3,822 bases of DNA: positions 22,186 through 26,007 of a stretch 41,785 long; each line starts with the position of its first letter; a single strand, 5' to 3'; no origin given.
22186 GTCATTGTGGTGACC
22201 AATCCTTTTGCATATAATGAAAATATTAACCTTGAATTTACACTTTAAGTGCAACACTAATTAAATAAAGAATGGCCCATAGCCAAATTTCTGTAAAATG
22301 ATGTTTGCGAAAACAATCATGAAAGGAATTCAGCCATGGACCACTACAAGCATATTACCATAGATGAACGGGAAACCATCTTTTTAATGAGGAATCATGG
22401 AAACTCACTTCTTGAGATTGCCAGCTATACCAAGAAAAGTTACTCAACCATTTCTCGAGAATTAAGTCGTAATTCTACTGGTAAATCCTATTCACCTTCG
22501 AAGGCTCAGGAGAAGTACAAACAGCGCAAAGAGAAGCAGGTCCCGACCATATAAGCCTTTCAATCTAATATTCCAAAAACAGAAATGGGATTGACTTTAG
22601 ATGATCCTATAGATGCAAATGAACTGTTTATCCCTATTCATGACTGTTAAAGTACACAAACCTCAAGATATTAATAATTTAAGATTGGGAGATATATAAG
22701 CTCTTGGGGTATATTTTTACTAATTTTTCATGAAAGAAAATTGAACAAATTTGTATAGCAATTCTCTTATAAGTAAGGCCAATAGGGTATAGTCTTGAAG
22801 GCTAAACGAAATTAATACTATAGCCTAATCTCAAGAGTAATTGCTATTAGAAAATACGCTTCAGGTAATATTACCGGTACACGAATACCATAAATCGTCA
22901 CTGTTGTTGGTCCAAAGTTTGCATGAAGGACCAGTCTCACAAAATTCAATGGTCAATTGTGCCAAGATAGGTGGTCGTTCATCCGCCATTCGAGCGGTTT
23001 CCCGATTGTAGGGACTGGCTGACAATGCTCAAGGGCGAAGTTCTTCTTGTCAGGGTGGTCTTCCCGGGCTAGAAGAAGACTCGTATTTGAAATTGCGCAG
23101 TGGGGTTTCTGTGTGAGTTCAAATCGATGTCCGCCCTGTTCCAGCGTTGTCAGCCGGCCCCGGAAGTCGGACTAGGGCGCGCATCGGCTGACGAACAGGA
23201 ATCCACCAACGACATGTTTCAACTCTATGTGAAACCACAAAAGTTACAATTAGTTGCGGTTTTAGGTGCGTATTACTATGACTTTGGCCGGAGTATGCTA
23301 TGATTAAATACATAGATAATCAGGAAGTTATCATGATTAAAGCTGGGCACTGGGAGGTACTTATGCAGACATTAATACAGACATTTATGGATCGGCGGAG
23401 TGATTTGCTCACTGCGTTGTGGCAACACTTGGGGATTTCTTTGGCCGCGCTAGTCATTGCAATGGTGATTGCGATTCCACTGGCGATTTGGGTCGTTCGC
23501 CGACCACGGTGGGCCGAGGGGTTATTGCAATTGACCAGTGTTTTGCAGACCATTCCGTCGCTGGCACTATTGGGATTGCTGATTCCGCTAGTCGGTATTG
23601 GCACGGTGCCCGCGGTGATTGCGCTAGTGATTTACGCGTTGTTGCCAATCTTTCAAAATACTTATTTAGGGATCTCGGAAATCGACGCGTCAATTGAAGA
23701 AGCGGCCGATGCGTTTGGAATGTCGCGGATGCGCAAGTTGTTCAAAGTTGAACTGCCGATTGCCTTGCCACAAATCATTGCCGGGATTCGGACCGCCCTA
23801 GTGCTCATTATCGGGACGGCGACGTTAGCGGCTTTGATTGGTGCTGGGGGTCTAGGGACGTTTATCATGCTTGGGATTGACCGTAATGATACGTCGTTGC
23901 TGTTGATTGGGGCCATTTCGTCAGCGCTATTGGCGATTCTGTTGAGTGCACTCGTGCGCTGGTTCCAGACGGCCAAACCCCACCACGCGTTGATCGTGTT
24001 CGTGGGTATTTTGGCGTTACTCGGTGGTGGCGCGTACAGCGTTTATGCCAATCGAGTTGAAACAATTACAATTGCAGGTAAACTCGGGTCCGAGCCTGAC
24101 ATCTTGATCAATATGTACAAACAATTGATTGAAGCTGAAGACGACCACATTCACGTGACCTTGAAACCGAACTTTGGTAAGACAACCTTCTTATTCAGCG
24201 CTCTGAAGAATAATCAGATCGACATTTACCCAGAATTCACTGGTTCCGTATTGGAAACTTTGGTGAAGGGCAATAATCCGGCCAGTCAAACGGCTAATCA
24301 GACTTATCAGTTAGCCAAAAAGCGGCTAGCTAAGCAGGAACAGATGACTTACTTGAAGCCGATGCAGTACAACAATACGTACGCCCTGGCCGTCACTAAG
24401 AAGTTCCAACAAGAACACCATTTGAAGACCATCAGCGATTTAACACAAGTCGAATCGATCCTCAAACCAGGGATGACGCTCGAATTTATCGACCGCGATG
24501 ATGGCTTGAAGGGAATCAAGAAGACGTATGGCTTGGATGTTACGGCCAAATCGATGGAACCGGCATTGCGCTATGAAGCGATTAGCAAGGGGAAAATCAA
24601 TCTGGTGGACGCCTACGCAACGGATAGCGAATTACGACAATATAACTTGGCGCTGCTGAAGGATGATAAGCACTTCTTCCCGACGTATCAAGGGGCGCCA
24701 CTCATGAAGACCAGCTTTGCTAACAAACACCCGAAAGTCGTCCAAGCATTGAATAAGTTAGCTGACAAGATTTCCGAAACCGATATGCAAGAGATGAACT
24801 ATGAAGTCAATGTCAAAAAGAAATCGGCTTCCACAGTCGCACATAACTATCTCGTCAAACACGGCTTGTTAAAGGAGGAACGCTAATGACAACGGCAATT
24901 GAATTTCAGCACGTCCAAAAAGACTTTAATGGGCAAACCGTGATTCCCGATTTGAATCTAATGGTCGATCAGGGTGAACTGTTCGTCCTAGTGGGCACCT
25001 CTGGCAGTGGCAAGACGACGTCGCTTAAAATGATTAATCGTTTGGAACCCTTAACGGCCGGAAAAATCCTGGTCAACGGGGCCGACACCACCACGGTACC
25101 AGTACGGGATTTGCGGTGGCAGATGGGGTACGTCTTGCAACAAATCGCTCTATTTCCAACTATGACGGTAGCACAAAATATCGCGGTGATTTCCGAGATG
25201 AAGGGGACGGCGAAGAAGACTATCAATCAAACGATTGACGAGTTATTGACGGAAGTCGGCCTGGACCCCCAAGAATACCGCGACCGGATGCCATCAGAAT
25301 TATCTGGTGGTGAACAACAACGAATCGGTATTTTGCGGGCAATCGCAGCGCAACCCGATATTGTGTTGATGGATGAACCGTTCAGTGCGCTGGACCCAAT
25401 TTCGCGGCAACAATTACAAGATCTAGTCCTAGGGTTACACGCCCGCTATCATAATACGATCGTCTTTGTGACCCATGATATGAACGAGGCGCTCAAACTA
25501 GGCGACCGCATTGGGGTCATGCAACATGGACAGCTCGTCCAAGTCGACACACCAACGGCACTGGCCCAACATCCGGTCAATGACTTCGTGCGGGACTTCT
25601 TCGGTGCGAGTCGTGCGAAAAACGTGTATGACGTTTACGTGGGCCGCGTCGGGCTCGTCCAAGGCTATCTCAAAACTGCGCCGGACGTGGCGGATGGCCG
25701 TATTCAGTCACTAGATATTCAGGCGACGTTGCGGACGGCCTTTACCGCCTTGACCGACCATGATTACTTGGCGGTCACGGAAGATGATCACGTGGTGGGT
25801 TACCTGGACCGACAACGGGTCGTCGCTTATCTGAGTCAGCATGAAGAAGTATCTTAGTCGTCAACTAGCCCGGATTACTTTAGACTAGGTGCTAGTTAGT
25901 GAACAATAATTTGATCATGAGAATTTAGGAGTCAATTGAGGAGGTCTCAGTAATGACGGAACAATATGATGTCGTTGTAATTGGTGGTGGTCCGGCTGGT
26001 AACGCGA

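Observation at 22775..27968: A higher-GC 5.1-kb block is bounded exactly by inverted copies of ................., and the right copy is a full palindrome 70 bp upstream of a serine recombinase gene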

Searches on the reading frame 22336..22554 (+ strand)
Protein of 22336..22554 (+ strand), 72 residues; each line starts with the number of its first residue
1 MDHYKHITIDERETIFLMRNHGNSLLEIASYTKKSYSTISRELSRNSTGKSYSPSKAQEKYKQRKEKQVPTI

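Call 16: search_protein_families(library=pfam, proteins=[window:22336-22554:+])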
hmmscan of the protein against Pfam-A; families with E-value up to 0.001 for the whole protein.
window:22336-22554:+ (72 aa): 1 family
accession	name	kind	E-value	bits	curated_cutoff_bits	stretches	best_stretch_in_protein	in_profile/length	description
PF13936.12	HTH_38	-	8e-16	57.9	27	1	3-46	1-44/44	Helix-turn-helix domain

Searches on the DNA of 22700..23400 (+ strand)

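Call 21: search_rna_families(source=window, start=22700, end=23400, threshold=evalue, max_evalue=1, show_alignments=2)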
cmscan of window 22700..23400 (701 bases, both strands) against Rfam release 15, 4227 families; matches with E-value up to 1: 0.
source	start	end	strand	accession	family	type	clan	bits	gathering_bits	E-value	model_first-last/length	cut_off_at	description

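Call 23: search_dna_similar(query=window:22792-23299:+, collection=plasmids, mode=distant, max_rows=30)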
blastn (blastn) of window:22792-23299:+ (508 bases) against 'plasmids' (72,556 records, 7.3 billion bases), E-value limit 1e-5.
Records with a match: 7; places in all: 7; records where one place covers at least 80% of the query: 4.
Best place of each record, by identity: >=99% 3; 95-99% 1; 80-90% 2; 60-80% 1.
By first word of the organism name: Ligilactobacillus 4; Lactiplantibacillus 3.
By predicted mobility (MOB-suite, as given by PLSDB): mobilizable 5; non-mobilizable 1; conjugative 1.
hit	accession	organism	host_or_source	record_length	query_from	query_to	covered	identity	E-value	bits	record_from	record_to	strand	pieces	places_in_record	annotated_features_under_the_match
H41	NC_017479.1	Ligilactobacillus salivarius CECT 5713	-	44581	1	508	100%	100.0%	0e+0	917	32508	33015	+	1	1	none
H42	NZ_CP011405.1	Ligilactobacillus salivarius str. Ren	Homo sapiens,human feces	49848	1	508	100%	99.6%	0e+0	908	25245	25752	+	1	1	none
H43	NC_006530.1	Ligilactobacillus salivarius UCC118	-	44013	1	508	100%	99.2%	0e+0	899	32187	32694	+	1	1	none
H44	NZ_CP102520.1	Ligilactobacillus salivarius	Homo sapiens,Cell culture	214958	1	508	100%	98.0%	0e+0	870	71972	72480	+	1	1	none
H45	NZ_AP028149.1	Lactiplantibacillus plantarum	-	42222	125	419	58%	88.5%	2e-101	376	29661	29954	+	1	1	none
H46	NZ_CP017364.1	Lactiplantibacillus plantarum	cell culture,palm wine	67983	124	414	57%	78.0%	2e-55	223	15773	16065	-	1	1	none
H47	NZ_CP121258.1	Lactiplantibacillus plantarum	single cell,kimchi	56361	125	232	21%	82.4%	4e-21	110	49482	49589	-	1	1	none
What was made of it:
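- The native context of 22792-22915 is unknown; only L. salivarius plasmids carry it (call 23).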

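Call 25: get_annotated_region(hit=H45, flank=3000)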
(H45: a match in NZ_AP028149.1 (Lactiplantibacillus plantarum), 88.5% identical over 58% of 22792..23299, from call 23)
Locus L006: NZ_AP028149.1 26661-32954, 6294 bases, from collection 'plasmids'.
description: Lactiplantibacillus plantarum strain AWA2013 plasmid pAWA2013_3, complete sequence
organism: Lactiplantibacillus plantarum (NCBI taxid 1590)
taxonomy: Bacteria; Bacillota; Bacilli; Lactobacillales; Lactobacillaceae; Lactiplantibacillus; Lactiplantibacillus plantarum
host: -; source: -; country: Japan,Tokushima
typing (MOB-suite, as given by PLSDB): mobilizable; replicon rep_cluster_707,rep_cluster_707; relaxase MOBQ
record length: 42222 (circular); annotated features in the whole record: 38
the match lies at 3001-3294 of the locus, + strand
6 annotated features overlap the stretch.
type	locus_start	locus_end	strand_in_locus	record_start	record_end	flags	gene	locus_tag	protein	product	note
CDS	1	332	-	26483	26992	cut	-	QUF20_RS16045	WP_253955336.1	zeta toxin family protein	-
CDS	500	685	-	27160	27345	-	-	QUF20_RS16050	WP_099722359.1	hypothetical protein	-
CDS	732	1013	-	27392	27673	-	-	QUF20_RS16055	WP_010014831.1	type II toxin-antitoxin system RelB/DinJ family antitoxin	GO:0006355 - regulation of DNA-templated transcription [Evidence IEA]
CDS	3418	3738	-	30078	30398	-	-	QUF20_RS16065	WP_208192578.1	thioredoxin family protein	-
CDS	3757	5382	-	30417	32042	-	-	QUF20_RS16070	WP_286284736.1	peptide ABC transporter substrate-binding protein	-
CDS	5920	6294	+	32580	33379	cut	-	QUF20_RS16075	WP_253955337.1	IS5 family transposase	-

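Call 66: get_annotated_region(hit=H46, flank=1500)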
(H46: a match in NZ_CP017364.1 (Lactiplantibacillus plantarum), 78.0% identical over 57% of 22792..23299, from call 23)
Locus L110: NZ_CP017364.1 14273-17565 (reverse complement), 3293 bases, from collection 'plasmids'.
description: Lactiplantibacillus plantarum strain TMW 1.277 plasmid pL1277-1, complete sequence
organism: Lactiplantibacillus plantarum (NCBI taxid 1590)
taxonomy: Bacteria; Bacillota; Bacilli; Lactobacillales; Lactobacillaceae; Lactiplantibacillus; Lactiplantibacillus plantarum
host: -; source: cell culture,palm wine; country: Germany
typing (MOB-suite, as given by PLSDB): mobilizable; replicon rep_cluster_1006,rep_cluster_778; relaxase MOBQ,MOBQ
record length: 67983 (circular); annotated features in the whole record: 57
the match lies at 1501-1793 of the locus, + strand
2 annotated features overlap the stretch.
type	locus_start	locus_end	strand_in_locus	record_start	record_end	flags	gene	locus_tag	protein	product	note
CDS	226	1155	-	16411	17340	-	-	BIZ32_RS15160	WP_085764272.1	IS30 family transposase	-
CDS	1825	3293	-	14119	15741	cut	-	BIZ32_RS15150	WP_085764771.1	peptide ABC transporter substrate-binding protein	-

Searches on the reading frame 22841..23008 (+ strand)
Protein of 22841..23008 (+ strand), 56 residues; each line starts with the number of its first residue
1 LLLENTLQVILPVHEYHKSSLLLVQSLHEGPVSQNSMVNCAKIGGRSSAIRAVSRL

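Call 64: search_protein_families(library=pfam, max_evalue=1, proteins=[window:22841-23008:+])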
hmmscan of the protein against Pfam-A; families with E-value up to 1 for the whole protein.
seq(56 aa): 0 families

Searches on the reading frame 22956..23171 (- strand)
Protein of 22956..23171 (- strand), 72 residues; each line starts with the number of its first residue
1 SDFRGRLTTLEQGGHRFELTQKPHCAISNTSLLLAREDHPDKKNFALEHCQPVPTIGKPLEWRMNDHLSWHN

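Call 64: search_protein_families(library=pfam, max_evalue=1, proteins=[window:22956-23171:-])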
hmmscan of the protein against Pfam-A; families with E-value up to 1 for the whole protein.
seq(72 aa): 0 families

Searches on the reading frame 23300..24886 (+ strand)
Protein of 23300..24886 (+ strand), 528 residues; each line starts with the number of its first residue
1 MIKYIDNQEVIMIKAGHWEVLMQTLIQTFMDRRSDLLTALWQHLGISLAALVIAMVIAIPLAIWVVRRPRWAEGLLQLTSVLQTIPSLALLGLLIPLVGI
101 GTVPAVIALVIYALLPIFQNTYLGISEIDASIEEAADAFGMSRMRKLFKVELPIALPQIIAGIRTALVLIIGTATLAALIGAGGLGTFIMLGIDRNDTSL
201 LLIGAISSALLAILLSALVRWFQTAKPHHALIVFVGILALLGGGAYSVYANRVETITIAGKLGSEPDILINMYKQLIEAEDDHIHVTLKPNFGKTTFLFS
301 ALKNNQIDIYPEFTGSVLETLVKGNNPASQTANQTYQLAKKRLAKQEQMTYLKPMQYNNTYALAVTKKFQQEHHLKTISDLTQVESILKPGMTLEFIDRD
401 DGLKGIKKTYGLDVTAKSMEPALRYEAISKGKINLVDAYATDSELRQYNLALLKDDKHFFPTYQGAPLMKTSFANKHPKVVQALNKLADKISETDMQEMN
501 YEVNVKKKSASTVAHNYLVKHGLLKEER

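Call 16: search_protein_families(library=pfam, proteins=[window:23300-24886:+])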
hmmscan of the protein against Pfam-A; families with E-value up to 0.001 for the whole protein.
window:23300-24886:+ (528 aa): 2 families
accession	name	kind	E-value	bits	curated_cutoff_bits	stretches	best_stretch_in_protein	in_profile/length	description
PF04069.17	OpuAC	-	1e-59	202.7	21.2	1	255-518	2-255/257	Substrate binding domain of ABC-type glycine betaine transport system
PF00528.27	BPD_transp_1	-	2.3e-24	86.6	26.4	1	56-223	3-179/184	Binding-protein-dependent transport system inner membrane component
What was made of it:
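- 23300..24886 (+): EgtU-type fused ABC permease / substrate-binding protein. BPD_transp_1 + OpuAC (call 16).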

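Call 57: search_protein_families(library=ncbifam, proteins=[window:23300-24886:+], max_evalue=0.00001)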
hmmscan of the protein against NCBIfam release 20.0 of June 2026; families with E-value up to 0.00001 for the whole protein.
window:23300-24886:+ (528 aa): 15 families
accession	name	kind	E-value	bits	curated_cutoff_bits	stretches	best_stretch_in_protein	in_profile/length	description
NF049931.1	GlyBetbindOsmF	equivalog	1e-39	136.4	400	1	254-525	3-283/283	glycine betaine ABC transporter substrate-binding protein OsmF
TIGR03416.1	ABC_choXWV_perm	equivalog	1.5e-34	119.7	363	1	17-217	65-265/267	choline ABC transporter permease subunit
NF008196.0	PRK10952.1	equivalog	9.3e-34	116.8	439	1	44-219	150-325/356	glycine betaine/L-proline ABC transporter permease ProW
NF008470.0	PRK11365.1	equivalog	2.2e-17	63.3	347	1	39-215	57-238/263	aliphatic sulfonate ABC transporter permease SsuC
TIGR01097.1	PhnE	equivalog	2.4e-13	50.2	216.7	1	16-197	37-222/252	phosphonate ABC transporter, permease protein PhnE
NF007545.0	PRK10160.1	equivalog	5.1e-12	45.8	342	1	36-223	72-264/275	taurine ABC transporter permease TauC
TIGR01183.1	ntrB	equivalog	6.3e-12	45.6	209.05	1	50-221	29-201/202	nitrate ABC transporter permease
NF040733.1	ABC_perm_U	equivalog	2e-11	43.8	295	1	22-221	42-240/251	ABC transporter permease subunit SaoP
NF043074.1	MMSYN1_0196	equivalog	1.4e-06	27.8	350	1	20-180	49-216/277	spermidine/putrescine ABC transporter permease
TIGR01581.1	Mo_ABC_porter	hypoth_equivalog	1.6e-06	27.8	210.3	0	27-173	12-174/225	ABC transporter permease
TIGR00974.1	3a0107s02c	equivalog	2e-06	27.2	193.45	1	13-198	27-224/272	phosphate ABC transporter permease PstA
NF040839.1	tungstate_WtpB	equivalog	2.2e-06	27.5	340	0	36-163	42-186/251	tungstate ABC transporter permease WtpB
NF007044.0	PRK09497.1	equivalog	2.9e-06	26.9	348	1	96-183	143-231/285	spermidine/putrescine ABC transporter permease PotB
TIGR02141.1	modB_ABC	equivalog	4.2e-06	26.5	182.6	0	46-172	6-150/208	molybdate ABC transporter permease subunit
NF006939.0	PRK09421.1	equivalog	4.9e-06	26.1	262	1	105-167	96-158/230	molybdate ABC transporter permease subunit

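Call 59: search_solved_structures(query=window:23300-24883:+, max_evalue=1e-10)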
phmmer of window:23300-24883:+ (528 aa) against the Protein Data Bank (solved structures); distinct sequences matched with E-value up to 1e-10: 28.
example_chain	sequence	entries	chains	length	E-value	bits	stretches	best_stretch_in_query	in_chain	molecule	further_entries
7txl_A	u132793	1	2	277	5.3e-92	312.2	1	254-525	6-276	Choline transporter (Glycine betaine transport system permease protein)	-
9egi_A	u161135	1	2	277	5.7e-92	312.1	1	254-525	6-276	Ergothioneine transporter EgtUC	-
9egh_A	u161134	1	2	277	1.4e-91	310.8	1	254-525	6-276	Ergothioneine transporter EgtUC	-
4z7e_A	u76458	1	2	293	1.5e-91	310.7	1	254-525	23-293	Lmo1422 protein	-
9egj_A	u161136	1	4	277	2.5e-91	310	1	254-525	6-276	Ergothioneine transporter EgtUC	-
9o5f_A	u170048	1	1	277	2.7e-91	309.9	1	254-525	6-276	Ergothioneine transporter EgtUC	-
7txk_A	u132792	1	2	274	5.3e-90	305.6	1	254-519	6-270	Choline transporter (Glycine betaine transport system permease protein)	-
6uru_A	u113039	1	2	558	2.7e-49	171.4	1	314-524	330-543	iAChSnFR precursor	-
6v1r_A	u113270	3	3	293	2.8e-49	171.3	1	254-524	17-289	iAChSnFR Fluorescent Acetylcholine Sensor V9 precursor binding protein | iAchSnFR Fluorescent Acetylcholine Sensor precursor binding protein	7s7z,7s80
7s7x_A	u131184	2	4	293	5e-49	170.5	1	254-524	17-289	iNicSnFR 4.0 Fluorescent Nicotine Sensor precursor binding protein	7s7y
7s7w_A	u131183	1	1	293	8.2e-49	169.8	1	255-524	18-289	iNicSnFR 3.0 Fluorescent Nicotine Sensor precursor binding protein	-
6efr_A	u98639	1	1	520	7.9e-48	166.5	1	315-524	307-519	iNicSnFR 1.0, a genetically encoded nicotine biosensor,Green fluorescent protein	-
7s7t_A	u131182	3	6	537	2.2e-44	155.1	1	315-524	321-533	iNicSnFR 3.0 Fluorescent Nicotine Sensor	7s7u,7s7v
3ppn_A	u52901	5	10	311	2.1e-43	151.9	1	238-522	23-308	Glycine betaine/carnitine/choline-binding protein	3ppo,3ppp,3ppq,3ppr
6eyg_A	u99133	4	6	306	2.5e-40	141.8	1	237-522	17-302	Osmotically activated L-carnitine/choline ABC transporter substrate-binding protein OpuCC | Choline binding protein OpuBC | Choline-binding protein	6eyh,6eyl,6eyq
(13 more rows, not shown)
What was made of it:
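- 23300..24886 (+): Binding domain matches S. pneumoniae EgtUC at E=5e-92, against about 1e-43 for OpuC-type proteins (call 59).
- On EgtUV-type ergothioneine ABC importer (cargo): E=5e-92 to S. pneumoniae EgtUC structures, against about 1e-43 to OpuCC (call 59).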

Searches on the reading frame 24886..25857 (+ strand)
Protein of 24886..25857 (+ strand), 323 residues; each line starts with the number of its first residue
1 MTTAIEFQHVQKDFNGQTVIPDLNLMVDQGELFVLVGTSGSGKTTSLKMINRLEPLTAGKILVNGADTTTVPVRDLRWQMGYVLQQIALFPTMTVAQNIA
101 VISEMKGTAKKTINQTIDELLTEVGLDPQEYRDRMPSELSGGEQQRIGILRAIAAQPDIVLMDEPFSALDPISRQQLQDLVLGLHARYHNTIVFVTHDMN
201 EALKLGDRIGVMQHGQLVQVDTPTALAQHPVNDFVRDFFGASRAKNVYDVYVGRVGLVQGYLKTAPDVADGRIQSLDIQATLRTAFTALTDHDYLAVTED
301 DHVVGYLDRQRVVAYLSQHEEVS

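Call 16: search_protein_families(library=pfam, proteins=[window:24886-25857:+])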
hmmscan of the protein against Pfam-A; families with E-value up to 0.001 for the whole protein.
window:24886-25857:+ (323 aa): 3 families
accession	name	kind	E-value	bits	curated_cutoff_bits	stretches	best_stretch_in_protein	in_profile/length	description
PF00005.33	ABC_tran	-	1.4e-32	113.6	25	1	22-166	3-136/137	ABC transporter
PF13304.12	AAA_21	-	3.5e-07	31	27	1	119-200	220-301/304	AAA domain, putative AbiEii toxin, Type IV TA system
PF13401.12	AAA_22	-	0.00098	19.9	27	0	31-88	6-33/130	AAA domain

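Call 57: search_protein_families(library=ncbifam, proteins=[window:24886-25857:+], max_evalue=0.00001)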
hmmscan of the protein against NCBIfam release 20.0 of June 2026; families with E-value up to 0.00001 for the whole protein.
window:24886-25857:+ (323 aa): 185 families (the best 25 are shown)
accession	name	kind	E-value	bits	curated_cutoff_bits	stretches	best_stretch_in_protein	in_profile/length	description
TIGR01186.1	proV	subfamily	1.5e-82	277.6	326.6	1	18-251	7-242/363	betaine/proline/choline family ABC transporter ATP-binding protein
TIGR03415.1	ABC_choXWV_ATP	equivalog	2e-70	237.7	483.75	1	20-240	40-266/382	choline ABC transporter ATP-binding protein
TIGR03265.1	PhnT2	equivalog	4.5e-66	223.5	457.7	1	3-243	3-239/353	putative 2-aminoethylphosphonate ABC transporter ATP-binding protein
TIGR00968.1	3a0106s01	subfamily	4.5e-64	216.2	342.75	1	5-242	1-234/237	sulfate ABC transporter ATP-binding protein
NF006987.0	PRK09452.1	equivalog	1.6e-63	214.7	482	1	3-243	16-252/378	spermidine/putrescine ABC transporter ATP-binding protein PotA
TIGR01187.1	potA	subfamily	6e-59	199.7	355.6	1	35-243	1-205/325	polyamine ABC transporter ATP-binding protein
NF007480.0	PRK10070.1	equivalog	6.4e-59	199.8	444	1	21-248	45-274/400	glycine betaine/L-proline ABC transporter ATP-binding protein ProV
NF040840.2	tungstate_WtpC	equivalog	3.9e-58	197.4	440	1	5-242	2-234/347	tungstate ABC transporter ATP-binding protein WtpC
NF043075.1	MMSYN1_0197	equivalog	5.2e-58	196.6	550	1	5-243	3-237/341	spermidine/putrescine ABC transporter ATP-binding protein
TIGR03258.1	PhnT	equivalog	3.9e-57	193.9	499.15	1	2-243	6-244/359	2-aminoethylphosphonate ABC transport system ATP-binding subunit PhnT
NF008105.0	PRK10851.1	equivalog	1.2e-56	192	502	1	4-241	2-239/362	sulfate/thiosulfate ABC transporter ATP-binding protein CysA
NF008653.0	PRK11650.1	subfamily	1.9e-56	191.6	432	1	4-249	3-244/357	sn-glycerol-3-phosphate ABC transporter ATP-binding protein UgpC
NF007027.0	PRK09493.1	equivalog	3.7e-53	180.3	379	1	5-239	2-236/240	glutamine ABC transporter ATP-binding protein GlnQ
NF008621.0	PRK11607.1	equivalog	7.3e-53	179.7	613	1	2-242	17-253/377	putrescine ABC transporter ATP-binding subunit PotG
NF008233.0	PRK11000.1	equivalog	3.3e-52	177.6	568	1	4-252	3-246/369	maltose/maltodextrin ABC transporter ATP-binding protein MalK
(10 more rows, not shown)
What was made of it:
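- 24886..25857 (+): ProV-type ABC ATPase of the transporter. Calls 16, 57.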
